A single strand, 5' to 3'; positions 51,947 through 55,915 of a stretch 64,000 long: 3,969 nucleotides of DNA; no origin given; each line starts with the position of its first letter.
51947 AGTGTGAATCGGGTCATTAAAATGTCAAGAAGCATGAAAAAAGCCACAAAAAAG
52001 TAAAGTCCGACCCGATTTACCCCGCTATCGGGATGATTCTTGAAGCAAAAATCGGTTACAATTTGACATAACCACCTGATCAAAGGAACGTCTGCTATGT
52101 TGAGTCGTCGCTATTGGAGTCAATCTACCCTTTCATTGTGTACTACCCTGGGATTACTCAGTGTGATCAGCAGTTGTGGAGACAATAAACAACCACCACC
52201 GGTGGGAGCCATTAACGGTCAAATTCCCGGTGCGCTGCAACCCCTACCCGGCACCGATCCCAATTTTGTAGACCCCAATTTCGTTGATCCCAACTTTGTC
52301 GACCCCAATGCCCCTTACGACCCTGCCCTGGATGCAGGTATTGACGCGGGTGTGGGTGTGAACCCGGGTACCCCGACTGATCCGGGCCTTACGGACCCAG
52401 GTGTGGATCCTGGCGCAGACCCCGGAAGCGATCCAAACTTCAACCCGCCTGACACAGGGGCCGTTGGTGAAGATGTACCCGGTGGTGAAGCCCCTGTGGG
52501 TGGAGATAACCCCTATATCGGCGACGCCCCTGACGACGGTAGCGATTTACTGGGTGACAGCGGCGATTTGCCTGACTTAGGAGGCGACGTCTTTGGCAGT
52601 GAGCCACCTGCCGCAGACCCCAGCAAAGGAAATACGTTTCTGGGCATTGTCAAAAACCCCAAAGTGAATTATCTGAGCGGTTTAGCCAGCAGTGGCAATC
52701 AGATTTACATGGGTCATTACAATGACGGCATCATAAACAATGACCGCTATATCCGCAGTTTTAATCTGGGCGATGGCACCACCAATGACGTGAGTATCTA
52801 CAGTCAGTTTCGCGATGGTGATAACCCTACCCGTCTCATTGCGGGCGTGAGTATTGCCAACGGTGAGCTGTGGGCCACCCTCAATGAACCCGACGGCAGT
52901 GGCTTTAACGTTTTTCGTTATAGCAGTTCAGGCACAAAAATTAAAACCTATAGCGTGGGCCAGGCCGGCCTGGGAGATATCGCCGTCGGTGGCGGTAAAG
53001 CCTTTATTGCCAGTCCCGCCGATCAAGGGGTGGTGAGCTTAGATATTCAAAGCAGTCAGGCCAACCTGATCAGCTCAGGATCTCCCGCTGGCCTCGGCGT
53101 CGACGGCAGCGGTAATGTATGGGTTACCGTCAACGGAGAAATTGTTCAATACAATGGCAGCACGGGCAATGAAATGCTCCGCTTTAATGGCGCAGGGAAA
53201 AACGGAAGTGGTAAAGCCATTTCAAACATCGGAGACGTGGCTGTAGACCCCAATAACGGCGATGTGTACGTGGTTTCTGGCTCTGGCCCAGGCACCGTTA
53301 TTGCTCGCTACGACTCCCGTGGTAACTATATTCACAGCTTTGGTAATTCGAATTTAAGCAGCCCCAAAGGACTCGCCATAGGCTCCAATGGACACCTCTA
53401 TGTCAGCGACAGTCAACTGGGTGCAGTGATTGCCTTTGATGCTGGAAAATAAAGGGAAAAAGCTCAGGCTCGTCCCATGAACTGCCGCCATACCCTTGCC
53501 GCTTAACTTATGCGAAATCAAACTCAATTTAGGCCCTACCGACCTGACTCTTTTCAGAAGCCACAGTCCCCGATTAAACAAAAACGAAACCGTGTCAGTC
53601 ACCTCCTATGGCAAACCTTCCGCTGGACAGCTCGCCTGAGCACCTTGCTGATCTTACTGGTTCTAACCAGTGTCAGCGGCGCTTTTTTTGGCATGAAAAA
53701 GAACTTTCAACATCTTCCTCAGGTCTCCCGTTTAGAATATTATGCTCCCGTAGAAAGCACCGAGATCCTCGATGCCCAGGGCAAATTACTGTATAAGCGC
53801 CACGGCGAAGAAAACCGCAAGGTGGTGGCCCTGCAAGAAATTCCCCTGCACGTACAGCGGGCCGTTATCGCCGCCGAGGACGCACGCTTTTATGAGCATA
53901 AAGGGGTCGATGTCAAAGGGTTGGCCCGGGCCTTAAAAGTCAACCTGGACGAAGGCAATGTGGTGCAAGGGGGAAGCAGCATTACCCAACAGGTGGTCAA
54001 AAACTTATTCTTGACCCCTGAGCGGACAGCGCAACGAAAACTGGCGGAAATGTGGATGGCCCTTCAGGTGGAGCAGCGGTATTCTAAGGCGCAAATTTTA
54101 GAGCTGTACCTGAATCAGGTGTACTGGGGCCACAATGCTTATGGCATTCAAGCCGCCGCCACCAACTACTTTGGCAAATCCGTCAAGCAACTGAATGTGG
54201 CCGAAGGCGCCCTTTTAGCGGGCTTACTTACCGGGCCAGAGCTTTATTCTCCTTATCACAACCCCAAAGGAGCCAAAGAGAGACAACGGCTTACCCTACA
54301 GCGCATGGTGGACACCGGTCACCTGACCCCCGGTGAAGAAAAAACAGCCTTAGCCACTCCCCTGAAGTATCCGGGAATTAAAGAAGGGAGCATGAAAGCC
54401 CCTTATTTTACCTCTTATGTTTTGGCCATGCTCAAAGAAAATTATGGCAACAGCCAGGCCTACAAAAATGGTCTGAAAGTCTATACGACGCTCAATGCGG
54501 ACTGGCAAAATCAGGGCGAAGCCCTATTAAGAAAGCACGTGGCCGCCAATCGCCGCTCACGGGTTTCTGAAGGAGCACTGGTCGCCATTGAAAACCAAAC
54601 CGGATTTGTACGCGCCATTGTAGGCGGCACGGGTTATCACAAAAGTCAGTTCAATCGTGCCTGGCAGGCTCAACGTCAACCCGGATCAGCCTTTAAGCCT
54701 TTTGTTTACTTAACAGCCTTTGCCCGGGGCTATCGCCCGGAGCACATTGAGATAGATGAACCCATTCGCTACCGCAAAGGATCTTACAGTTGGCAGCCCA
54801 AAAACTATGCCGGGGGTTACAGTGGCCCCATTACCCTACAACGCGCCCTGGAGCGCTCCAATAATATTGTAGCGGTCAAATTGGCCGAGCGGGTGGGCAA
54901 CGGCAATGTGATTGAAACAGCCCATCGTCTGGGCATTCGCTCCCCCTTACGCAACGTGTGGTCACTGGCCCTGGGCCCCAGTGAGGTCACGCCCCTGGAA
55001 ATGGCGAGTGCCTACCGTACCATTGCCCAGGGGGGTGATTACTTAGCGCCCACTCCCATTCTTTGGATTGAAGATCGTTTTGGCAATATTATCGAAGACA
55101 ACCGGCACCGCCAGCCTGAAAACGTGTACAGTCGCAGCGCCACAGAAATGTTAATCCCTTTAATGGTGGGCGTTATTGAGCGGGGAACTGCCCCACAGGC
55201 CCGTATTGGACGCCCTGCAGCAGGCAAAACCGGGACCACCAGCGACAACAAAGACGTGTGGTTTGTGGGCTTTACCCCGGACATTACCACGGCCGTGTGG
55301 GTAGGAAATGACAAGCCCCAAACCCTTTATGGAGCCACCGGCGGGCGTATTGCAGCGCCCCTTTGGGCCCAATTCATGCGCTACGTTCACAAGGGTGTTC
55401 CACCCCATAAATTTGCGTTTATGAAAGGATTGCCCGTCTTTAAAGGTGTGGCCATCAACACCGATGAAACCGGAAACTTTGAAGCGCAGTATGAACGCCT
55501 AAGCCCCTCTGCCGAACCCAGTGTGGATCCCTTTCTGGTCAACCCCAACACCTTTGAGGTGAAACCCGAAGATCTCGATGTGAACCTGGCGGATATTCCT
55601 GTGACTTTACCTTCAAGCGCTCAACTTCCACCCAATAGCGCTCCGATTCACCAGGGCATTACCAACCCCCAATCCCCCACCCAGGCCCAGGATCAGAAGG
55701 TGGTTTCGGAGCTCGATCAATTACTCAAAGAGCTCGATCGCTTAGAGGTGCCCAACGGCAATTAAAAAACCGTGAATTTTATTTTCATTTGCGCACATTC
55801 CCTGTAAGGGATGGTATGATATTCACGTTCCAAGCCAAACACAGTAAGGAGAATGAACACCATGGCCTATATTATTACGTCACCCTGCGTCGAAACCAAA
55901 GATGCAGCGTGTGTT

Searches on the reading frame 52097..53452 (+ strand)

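Call 54: search_protein_families(library=pfam, proteins=[window:52097-53452:+], max_evalue=0.001)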
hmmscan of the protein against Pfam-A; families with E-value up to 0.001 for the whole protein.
window:52097-53452:+ (451 aa): 2 families
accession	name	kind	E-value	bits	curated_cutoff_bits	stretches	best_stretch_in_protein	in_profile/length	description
PF01436.27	NHL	-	1.7e-07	31.3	20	0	420-439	1-20/28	NHL repeat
PF13360.13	PQQ_2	-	7.7e-05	22.9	27.6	1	315-449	88-224/233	Outer membrane protein assembly factor BamB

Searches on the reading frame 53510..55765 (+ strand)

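Call 54: search_protein_families(library=pfam, proteins=[window:53510-55765:+], max_evalue=0.001)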
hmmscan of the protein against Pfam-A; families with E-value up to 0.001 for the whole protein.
window:53510-55765:+ (751 aa): 2 families
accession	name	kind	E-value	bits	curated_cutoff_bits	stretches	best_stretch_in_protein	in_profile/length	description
PF00912.28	Transgly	-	5.1e-69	231.7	27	1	91-266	2-177/178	Transglycosylase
PF00905.27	Transpeptidase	-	1e-35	123.8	22.1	1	355-623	1-298/299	Penicillin binding protein transpeptidase domain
